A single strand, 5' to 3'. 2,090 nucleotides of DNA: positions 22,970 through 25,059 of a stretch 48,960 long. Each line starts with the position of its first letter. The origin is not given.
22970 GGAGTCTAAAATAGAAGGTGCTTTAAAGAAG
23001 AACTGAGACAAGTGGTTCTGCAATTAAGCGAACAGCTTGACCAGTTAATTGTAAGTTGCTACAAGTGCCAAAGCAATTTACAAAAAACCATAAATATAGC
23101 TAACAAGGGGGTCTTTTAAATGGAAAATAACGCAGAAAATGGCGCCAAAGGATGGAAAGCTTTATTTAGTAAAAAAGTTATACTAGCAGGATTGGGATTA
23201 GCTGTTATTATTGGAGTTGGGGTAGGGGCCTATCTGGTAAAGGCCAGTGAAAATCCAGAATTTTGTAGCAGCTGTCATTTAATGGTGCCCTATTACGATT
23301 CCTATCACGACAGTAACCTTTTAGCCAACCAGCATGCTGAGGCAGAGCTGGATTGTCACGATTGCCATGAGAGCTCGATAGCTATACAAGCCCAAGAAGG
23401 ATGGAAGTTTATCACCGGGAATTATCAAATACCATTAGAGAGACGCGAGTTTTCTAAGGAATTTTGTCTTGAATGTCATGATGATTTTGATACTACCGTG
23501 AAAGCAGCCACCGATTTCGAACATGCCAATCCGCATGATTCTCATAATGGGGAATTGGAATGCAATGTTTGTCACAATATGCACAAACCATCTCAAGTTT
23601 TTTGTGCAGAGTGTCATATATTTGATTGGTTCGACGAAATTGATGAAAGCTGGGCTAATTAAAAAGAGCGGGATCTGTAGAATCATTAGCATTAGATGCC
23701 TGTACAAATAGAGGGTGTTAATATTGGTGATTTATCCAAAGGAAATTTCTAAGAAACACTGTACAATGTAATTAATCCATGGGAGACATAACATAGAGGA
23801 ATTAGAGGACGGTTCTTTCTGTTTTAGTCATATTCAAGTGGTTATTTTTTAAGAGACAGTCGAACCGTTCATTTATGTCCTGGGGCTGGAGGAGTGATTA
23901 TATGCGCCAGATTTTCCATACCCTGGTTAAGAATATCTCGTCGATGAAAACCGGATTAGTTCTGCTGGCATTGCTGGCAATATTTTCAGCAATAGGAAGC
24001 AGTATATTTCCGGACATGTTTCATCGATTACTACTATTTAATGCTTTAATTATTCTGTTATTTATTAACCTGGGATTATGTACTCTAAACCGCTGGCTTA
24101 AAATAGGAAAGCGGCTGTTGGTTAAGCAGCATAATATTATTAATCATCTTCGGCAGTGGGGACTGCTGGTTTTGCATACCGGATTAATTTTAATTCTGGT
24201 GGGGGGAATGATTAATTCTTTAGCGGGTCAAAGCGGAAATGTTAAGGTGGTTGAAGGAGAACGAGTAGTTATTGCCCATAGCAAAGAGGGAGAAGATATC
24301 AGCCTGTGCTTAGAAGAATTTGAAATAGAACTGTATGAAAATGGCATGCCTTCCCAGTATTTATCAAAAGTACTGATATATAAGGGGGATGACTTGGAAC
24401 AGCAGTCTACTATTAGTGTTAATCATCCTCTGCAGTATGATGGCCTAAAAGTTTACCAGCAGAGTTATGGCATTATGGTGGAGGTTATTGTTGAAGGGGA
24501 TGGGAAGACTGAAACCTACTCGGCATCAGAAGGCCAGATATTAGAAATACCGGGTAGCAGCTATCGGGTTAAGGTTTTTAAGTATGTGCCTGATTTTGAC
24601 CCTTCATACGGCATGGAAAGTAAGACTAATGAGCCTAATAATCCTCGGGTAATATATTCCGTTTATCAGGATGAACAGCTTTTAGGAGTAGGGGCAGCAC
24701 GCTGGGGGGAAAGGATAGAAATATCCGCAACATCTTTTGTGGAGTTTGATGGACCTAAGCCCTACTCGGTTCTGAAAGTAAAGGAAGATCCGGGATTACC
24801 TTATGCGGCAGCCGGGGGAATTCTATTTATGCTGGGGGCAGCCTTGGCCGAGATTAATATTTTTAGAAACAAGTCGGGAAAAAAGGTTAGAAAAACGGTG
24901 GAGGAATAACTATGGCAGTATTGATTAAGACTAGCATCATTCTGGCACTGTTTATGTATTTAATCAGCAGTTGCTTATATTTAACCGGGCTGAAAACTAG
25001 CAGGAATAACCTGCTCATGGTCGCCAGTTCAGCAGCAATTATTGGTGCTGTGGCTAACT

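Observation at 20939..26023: Self-contained extracytoplasmic flavin-reductase respiratory module (Cgr1/Cgr2-like) of unknown substrate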

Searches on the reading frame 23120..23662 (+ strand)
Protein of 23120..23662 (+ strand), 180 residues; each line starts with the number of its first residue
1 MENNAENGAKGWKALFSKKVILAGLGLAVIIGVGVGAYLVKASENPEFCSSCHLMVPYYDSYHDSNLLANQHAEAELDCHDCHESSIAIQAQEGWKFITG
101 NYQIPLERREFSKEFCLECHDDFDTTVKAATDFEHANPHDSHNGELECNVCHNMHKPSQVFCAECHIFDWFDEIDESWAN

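Call 3: search_protein_families(library=pfam, proteins=[window:23120-23662:+], max_evalue=0.01)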
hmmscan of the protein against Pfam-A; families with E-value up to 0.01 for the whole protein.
window:23120-23662:+ (180 aa): 4 families
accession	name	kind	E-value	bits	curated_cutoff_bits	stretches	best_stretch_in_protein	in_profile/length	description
PF14537.11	Cytochrom_c3_2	-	1.8e-14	54.4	25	1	72-166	2-78/79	Cytochrome c3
PF03264.19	Cytochrom_NNT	-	2.7e-08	34.2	24.1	1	21-155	12-135/174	NapC/NirT cytochrome c family, N-terminal region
PF14522.11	Cytochrome_C7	-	6.4e-05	23.1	24.8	0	70-152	6-66/67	Cytochrome c7 and related cytochrome c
PF12773.13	DZR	-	0.002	18.7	27.3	0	113-165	12-44/45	Double zinc ribbon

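Call 4: search_protein_families(library=ncbifam, proteins=[window:23120-23662:+], max_evalue=0.01)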
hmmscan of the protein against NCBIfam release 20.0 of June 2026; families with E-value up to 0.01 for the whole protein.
window:23120-23662:+ (180 aa): 8 families
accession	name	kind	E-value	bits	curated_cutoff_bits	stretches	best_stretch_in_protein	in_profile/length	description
NF051471.1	cytcCgr1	equivalog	3.5e-17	62.7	340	1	65-167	71-187/204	cytochrome c-type protein Cgr1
TIGR03153.1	cytochr_NrfH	equivalog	2e-10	40.9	134.2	1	35-153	17-134/138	cytochrome c nitrite reductase small subunit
NF011606.0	PRK15032.1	equivalog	5.7e-08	32.3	455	1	21-85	23-83/390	pentaheme c-type cytochrome TorC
NF008659.0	PRK11659.1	equivalog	0.00018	21.2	184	1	46-157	46-147/188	cytochrome c nitrite reductase pentaheme subunit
TIGR02162.1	torC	equivalog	0.00079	18.8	478.2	0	19-154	17-143/387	pentaheme c-type cytochrome TorC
TIGR03508.1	decahem_SO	subfamily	0.0029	17.1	192.2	0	41-157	65-155/258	DmsE family decaheme c-type cytochrome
NF007906.0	PRK10617.1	equivalog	0.0048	16.8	349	0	24-153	33-152/200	cytochrome c-type protein NapC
TIGR02161.1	napC_nirT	subfamily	0.0067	16.3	310.6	1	24-83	24-82/185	periplasmic nitrate (or nitrite) reductase c-type cytochrome, NapC/NirT family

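Call 7: search_solved_structures(query=window:23120-23662:+, max_evalue=0.1, show_alignments=2)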
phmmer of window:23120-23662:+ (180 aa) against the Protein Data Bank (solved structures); distinct sequences matched with E-value up to 0.1: 20.
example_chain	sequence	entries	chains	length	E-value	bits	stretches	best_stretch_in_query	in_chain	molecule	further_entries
1lj1_A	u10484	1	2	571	2.6e-07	33.9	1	104-178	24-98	flavocytochrome c3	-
1m64_A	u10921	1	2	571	2.6e-07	33.9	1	104-178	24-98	flavocytochrome c3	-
1jrx_A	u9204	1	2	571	2.7e-07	33.9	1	104-178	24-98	FLAVOCYTOCHROME C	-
1jrz_A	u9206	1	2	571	2.7e-07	33.9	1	104-178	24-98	FLAVOCYTOCHROME C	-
2b7s_A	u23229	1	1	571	2.7e-07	33.9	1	104-178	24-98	Fumarate reductase flavoprotein subunit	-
1q9i_A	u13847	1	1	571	2.7e-07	33.9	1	104-178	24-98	flavocytochrome c3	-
1ksu_A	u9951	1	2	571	2.7e-07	33.9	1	104-178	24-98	flavocytochrome c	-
1qjd_A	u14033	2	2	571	2.7e-07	33.9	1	104-178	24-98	FLAVOCYTOCHROME C3 | Fumarate reductase flavoprotein subunit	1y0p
2b7r_A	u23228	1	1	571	2.7e-07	33.9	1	104-178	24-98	Fumarate reductase flavoprotein subunit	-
1jry_A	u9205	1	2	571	2.7e-07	33.9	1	104-178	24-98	FLAVOCYTOCHROME C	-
1kss_A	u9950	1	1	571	2.7e-07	33.9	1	104-178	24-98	flavocytochrome c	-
1e39_A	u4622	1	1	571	2.7e-07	33.9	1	104-178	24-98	FUMARATE REDUCTASE FLAVOPROTEIN SUBUNIT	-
1p2e_A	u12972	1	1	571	1.5e-06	31.5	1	104-178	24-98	flavocytochrome c3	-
1p2h_A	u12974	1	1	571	1.6e-06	31.3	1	104-178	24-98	flavocytochrome c3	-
1d4c_A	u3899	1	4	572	4.4e-06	29.9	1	115-170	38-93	FLAVOCYTOCHROME C FUMARATE REDUCTASE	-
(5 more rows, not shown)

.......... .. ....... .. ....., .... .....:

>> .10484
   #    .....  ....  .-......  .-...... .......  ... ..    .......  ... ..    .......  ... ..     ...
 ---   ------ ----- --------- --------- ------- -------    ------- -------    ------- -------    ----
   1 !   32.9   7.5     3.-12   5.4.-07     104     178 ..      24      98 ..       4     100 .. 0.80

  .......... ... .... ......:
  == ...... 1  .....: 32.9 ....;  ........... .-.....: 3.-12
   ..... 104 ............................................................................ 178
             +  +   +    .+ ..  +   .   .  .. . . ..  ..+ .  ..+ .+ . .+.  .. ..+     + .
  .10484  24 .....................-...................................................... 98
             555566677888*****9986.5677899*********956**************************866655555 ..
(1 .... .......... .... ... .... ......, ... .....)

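Call 44: find_related_loci(query=A3, collection=metagenome_contigs, flank=7000)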
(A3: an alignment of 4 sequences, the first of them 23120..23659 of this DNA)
Query A3 (180 aa) in metagenome_contigs; peptide patterns used: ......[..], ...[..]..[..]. (x = any residue, [..] = any of these).
278 stretches matched a pattern; 11 encode a relative of the query (tblastn E <= 1e-3); 11 distinct loci.
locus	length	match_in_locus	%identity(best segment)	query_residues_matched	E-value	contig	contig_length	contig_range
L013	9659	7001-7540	80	1-180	6e-102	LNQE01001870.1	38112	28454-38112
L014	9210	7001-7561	54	1-178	3e-74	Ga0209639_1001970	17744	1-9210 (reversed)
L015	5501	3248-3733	64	18-178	5e-72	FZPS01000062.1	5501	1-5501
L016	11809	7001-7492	67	18-180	7e-72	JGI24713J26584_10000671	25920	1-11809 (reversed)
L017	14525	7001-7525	60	4-180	6e-71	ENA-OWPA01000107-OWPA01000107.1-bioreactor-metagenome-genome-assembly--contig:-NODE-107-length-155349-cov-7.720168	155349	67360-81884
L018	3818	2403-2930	57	1-178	5e-66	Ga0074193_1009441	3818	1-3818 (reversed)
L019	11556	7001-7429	66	38-179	2e-64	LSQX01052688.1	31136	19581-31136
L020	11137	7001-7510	54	15-178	1e-61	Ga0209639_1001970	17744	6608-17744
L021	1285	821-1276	49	32-178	7e-52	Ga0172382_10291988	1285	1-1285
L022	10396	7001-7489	52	15-178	4e-58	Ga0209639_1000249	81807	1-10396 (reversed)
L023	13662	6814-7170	28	10-120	5e-8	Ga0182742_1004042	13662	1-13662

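Call 57: find_homologous_proteins(query=window:23120-23659:+, max_evalue=1e-10)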
Query window:23120-23659:+ (180 aa): 73 proteins with E <= 1e-10 among 118 candidates.
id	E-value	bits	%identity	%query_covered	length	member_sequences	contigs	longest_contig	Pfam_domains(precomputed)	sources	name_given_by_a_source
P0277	1.0e-121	422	99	100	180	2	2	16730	PF14537.12,PF03264.20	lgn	-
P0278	8.1e-102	357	83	99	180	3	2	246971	PF14537.12,PF03264.20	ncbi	-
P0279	5.1e-95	335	77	100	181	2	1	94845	PF14537.12,PF03264.20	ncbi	-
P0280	2.5e-90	319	70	100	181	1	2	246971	PF14537.12,PF03264.20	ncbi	-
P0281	2.1e-88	313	68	100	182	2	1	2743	PF14537.12,PF03264.20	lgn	-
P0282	2.2e-80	287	67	92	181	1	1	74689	PF14537.12,PF03264.20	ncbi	-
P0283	4.2e-76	273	66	92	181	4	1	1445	PF14537.12,PF03264.20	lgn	-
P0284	4.2e-73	263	59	100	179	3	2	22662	PF14537.12,PF03264.20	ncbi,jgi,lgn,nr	ncbi:MAG: cytochrome c3 [Syntrophomonadaceae bacterium]|nr:cytochrome c3 [Syntrophomonadaceae bacter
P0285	1.2e-72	262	59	99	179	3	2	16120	PF14537.12,PF22678.2,PF03264.20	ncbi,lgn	ncbi:MAG: cytochrome c3 family protein [Syntrophomonas sp.]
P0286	2.3e-72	261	60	99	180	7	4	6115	PF14537.12,PF03264.20,PF02335.21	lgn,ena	-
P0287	2.5e-72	261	67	79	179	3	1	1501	PF14537.12,PF03264.20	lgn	-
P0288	2.1e-71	258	60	99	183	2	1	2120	PF14537.12,PF03264.20,PF02335.21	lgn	-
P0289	3.4e-71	257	58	98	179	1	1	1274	PF14537.12,PF03264.20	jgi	-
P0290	3.5e-71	257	59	99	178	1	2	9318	PF14537.12,PF03264.20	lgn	-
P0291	5.8e-71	256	59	99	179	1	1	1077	PF14537.12,PF03264.20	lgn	-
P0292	1.2e-70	255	63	91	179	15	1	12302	PF14537.12,PF03264.20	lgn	-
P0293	6.4e-70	253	66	79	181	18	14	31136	PF14537.12,PF03264.20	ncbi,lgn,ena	ncbi:MAG: cytochrome c3 family protein [Thermacetogeniaceae bacterium]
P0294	2.7e-68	248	59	100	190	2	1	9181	PF14537.12,PF03264.20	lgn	-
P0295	1.2e-67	245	56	100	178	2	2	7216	PF14537.12,PF03264.20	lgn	-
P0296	1.8e-67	245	59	91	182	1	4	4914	PF14537.12,PF03264.20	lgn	-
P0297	2.1e-67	245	63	90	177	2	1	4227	PF14537.12,PF22678.2,PF03264.20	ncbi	-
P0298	6.6e-67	243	56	92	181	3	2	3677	PF14537.12,PF03264.20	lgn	-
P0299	9.8e-67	242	61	82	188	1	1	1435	PF14537.12,PF03264.20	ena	-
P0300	4.9e-66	240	61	92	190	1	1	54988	PF14537.12,PF03264.20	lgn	-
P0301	4.2e-65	237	53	99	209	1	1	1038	PF14537.12,PF03264.20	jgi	jgi:cytochrome c nitrite reductase small subunit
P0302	4.9e-65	237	57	99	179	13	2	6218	PF14537.12,PF22678.2,PF03264.20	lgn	-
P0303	5.6e-65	237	60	78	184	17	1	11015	PF14537.12,PF03264.20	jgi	jgi:cytochrome c nitrite reductase small subunit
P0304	1.6e-64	235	56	93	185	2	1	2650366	PF14537.12,PF03264.20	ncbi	ncbi:cytochrome c3 family protein [Syntrophomonas erecta]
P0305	2.4e-64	235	60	90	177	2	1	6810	PF14537.12,PF22678.2,PF03264.20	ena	-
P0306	2.6e-63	231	58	97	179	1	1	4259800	PF14537.12,PF22678.2,PF03264.20,PF14522.12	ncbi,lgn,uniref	ncbi:cytochrome c3 family protein [Desulfitobacterium sp. Sab5]|uniref:cytochrome c3 family protein 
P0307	3.1e-63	231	56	91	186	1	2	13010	PF14537.12,PF03264.20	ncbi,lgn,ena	-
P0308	4.6e-63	231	57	91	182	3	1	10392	PF14537.12,PF03264.20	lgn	-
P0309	1.3e-62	229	54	91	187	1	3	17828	PF14537.12,PF03264.20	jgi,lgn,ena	-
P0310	5.2e-62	227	56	97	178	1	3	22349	PF14537.12,PF22678.2,PF03264.20,PF14522.12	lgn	-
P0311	1.5e-61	226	59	86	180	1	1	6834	PF14537.12,PF22678.2,PF03264.20,PF02335.21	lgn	-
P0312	2.3e-61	225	51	100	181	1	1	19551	PF14537.12,PF03264.20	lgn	-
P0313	4.9e-61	224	53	92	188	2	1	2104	PF14537.12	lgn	-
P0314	7.6e-61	223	56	94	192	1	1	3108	PF14537.12,PF03264.20,PF14522.12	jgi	jgi:nitrate/TMAO reductase-like tetraheme cytochrome c subunit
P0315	9.7e-61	223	53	99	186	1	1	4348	PF14537.12,PF03264.20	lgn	-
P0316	1.2e-60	223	57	94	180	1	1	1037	PF14537.12,PF22678.2,PF03264.20,PF14522.12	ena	-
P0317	5.7e-60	220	58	88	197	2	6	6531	PF14537.12,PF03264.20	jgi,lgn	-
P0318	1.0e-59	220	52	99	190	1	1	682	PF14537.12,PF03264.20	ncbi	-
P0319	1.1e-59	219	52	92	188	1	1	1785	PF14537.12,PF03264.20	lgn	-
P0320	6.0e-59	217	54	97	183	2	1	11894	PF14537.12,PF22678.2,PF03264.20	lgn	-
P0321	8.5e-59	217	60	88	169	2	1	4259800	PF14537.12,PF22678.2,PF03264.20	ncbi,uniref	ncbi:cytochrome c3 family protein [Desulfitobacterium sp. Sab5]|uniref:cytochrome c3 family protein 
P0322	1.4e-58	216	55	96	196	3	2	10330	PF14537.12,PF03264.20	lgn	-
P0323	1.4e-57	213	53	99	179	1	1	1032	PF14537.12,PF22678.2,PF03264.20,PF14522.12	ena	-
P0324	2.7e-57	212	54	96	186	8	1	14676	PF14537.12,PF03264.20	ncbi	-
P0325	1.0e-56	210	56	82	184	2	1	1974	PF14537.12,PF03264.20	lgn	-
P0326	2.6e-56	209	54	93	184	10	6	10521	PF14537.12,PF03264.20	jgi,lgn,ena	-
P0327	4.1e-56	208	54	91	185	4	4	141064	PF14537.12,PF03264.20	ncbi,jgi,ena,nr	ncbi:MAG: cytochrome c3 [Syntrophomonadaceae bacterium]|nr:cytochrome c3 [Syntrophomonadaceae bacter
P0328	1.5e-55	206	54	90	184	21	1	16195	PF14537.12,PF03264.20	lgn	-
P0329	6.5e-55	204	46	99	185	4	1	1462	PF14537.12,PF03264.20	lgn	-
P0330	8.3e-55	204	50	94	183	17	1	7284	PF14537.12,PF03264.20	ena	-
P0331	1.3e-54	203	51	91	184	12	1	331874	PF14537.12,PF03264.20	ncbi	ncbi:MAG: cytochrome c3 family protein [Syntrophomonadaceae bacterium]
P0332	8.5e-54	200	51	91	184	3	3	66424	PF14537.12,PF03264.20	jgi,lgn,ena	-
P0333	1.6e-53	199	53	90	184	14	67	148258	PF14537.12,PF03264.20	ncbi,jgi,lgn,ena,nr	ncbi:MAG: cytochrome c3 [Syntrophomonadaceae bacterium]|jgi:cytochrome c nitrite reductase small sub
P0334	7.4e-53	197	49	90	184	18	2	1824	PF14537.12,PF03264.20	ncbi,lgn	-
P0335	2.5e-52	195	42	68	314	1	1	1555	PF14537.12,PF03264.20,PF14522.12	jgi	jgi:cytochrome c nitrite reductase small subunit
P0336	1.8e-51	193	49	98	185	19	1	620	PF14537.12,PF03264.20,PF14522.12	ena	-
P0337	3.0e-51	192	52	90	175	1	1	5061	PF14537.12,PF22678.2,PF03264.20,PF02335.21,PF14522.12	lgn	-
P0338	1.7e-50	190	43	68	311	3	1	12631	PF14537.12,PF03264.20,PF02335.21,PF14522.12,PF22113.2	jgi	jgi:cytochrome c nitrite reductase small subunit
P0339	8.7e-50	187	49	99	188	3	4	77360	PF14537.12,PF03264.20,PF14522.12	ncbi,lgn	-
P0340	9.5e-48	181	44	95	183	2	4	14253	PF14537.12,PF03264.20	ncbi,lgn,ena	-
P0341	1.1e-46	177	49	90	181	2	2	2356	PF14537.12,PF03264.20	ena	-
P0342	8.4e-45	171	47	77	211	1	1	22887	PF14537.12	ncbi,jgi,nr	ncbi:MAG: cytochrome c3 family protein [Gracilibacteraceae bacterium]|jgi:nitrate/TMAO reductase-lik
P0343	7.7e-44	168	46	99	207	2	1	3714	PF14537.12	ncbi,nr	ncbi:MAG: cytochrome c3 family protein [Gracilibacteraceae bacterium]|nr:cytochrome c3 family protei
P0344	4.4e-43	165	49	76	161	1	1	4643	PF14537.12,PF03264.20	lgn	-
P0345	6.6e-38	148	41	93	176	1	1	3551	PF14537.12,PF03264.20,PF14522.12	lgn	-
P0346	4.6e-28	116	40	83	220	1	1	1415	PF14537.12,PF03264.20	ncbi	-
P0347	7.9e-28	116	40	76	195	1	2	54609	PF14537.12,PF22678.2,PF02085.22,PF14522.12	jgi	jgi:hypothetical protein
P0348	7.5e-25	106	39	76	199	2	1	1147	PF14537.12,PF03264.20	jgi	jgi:nitrate/TMAO reductase-like tetraheme cytochrome c subunit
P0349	1.8e-23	101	36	84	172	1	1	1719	PF14537.12,PF22113.2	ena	-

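Call 58: find_encoding_contigs(protein=P0277, flank=10000, max_places=3)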
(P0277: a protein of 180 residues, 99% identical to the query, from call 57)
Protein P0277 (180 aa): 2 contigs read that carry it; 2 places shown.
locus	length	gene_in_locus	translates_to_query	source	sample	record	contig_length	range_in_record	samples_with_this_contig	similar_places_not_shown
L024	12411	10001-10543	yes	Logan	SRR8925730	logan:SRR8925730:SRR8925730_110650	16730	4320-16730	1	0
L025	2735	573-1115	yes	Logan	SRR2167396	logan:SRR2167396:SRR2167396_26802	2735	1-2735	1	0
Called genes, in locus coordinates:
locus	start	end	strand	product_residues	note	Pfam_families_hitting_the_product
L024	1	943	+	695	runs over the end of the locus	PF26965:MimR_N, PF01590:GAF (weak), PF00989:PAS (weak), PF00158:Sigma54_activat, PF14532:Sigma54_activ_2, PF07728:AAA_5 (weak), PF25601:AAA_lid_14, PF02954:HTH_8, +3 more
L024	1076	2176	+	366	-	PF00890:FAD_binding_2, PF01266:DAO (weak)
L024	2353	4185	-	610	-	PF00158:Sigma54_activat, PF14532:Sigma54_activ_2, PF07728:AAA_5 (weak), PF01078:Mg_chelatase, PF25601:AAA_lid_14, PF02954:HTH_8, PF13384:HTH_23 (weak)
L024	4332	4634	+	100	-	PF13556:HTH_30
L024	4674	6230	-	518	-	PF07992:Pyr_redox_2 (faint), PF00890:FAD_binding_2, PF01266:DAO (weak), PF12831:FAD_oxidored (faint)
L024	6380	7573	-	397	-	PF13556:HTH_30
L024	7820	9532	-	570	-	PF00890:FAD_binding_2, PF01266:DAO (weak), PF07992:Pyr_redox_2 (faint), PF12831:FAD_oxidored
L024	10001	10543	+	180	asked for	PF03264:Cytochrom_NNT (weak), PF14537:Cytochrom_c3_2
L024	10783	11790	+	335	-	PF05140:ResB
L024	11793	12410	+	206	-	?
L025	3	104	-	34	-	?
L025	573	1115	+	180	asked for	PF03264:Cytochrom_NNT (weak), PF14537:Cytochrom_c3_2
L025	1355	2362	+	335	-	PF05140:ResB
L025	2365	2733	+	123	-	?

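Call 59: find_encoding_contigs(protein=P0306, flank=10000, max_places=1)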
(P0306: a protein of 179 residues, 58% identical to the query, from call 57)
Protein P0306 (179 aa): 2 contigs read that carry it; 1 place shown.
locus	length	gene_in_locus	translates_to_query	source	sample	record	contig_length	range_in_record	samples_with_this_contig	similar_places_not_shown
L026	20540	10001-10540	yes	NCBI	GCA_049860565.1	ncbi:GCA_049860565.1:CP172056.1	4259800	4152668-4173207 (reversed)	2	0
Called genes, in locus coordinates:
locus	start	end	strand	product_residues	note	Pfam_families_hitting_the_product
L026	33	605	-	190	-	PF02353:CMAS (weak), PF13489:Methyltransf_23, PF01209:Ubie_methyltran, PF05175:MTS (weak), PF13847:Methyltransf_31, PF13649:Methyltransf_25, PF08241:Methyltransf_11, PF08242:Methyltransf_12, +6 more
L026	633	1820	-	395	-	PF07690:MFS_1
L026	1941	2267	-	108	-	PF03551:PadR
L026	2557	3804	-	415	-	PF00291:PALP, PF00585:Thr_dehydrat_C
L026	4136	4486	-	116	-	PF07009:NusG_II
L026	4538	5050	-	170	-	PF07456:Hpre_diP_synt_I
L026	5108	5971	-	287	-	PF00005:ABC_tran, PF02463:SMC_N (weak), PF13166:AAA_13 (faint), PF13304:AAA_21 (weak)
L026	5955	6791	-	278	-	PF02463:SMC_N, PF00005:ABC_tran, PF13304:AAA_21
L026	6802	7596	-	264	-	PF02361:CbiQ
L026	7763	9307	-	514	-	PF01946:Thi4 (weak), PF07992:Pyr_redox_2 (weak), PF00890:FAD_binding_2, PF01134:GIDA, PF01266:DAO, PF01494:FAD_binding_3 (weak), PF12831:FAD_oxidored, PF13450:NAD_binding_8 (weak), +2 more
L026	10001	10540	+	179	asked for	PF03264:Cytochrom_NNT, PF14522:Cytochrome_C7 (faint), PF14537:Cytochrom_c3_2, PF22678:Cytochrom_c_NrfB-like (weak)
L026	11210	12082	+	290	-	PF17853:GGDEF_2 (weak), PF13556:HTH_30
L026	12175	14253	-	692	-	PF26965:MimR_N (weak), PF00989:PAS (weak), PF13426:PAS_9, PF00158:Sigma54_activat, PF14532:Sigma54_activ_2, PF07728:AAA_5, PF25601:AAA_lid_14, PF02954:HTH_8, +4 more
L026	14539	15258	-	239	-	-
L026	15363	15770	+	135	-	PF04976:DmsC (weak)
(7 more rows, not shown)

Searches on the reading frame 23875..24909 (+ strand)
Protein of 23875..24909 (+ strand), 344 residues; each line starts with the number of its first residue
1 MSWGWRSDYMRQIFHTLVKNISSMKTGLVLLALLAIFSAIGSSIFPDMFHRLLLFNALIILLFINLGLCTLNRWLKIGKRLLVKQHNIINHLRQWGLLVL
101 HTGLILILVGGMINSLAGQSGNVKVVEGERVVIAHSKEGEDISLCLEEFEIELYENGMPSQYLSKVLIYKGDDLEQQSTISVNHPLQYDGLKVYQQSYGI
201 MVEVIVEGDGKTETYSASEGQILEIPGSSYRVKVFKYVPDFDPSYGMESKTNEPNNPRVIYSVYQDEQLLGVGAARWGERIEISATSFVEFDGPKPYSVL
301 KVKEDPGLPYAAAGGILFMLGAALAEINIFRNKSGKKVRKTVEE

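Call 3: search_protein_families(library=pfam, proteins=[window:23875-24909:+], max_evalue=0.01)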
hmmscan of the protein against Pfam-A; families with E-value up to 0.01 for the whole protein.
window:23875-24909:+ (344 aa): 1 family
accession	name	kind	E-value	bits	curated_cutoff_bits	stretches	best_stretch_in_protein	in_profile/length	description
PF05140.19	ResB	-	1.9e-40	139.6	24.6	2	91-267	148-314/486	ResB-like family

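Call 4: search_protein_families(library=ncbifam, proteins=[window:23875-24909:+], max_evalue=0.01)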
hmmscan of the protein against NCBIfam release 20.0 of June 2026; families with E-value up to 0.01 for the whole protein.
window:23875-24909:+ (344 aa): 0 families
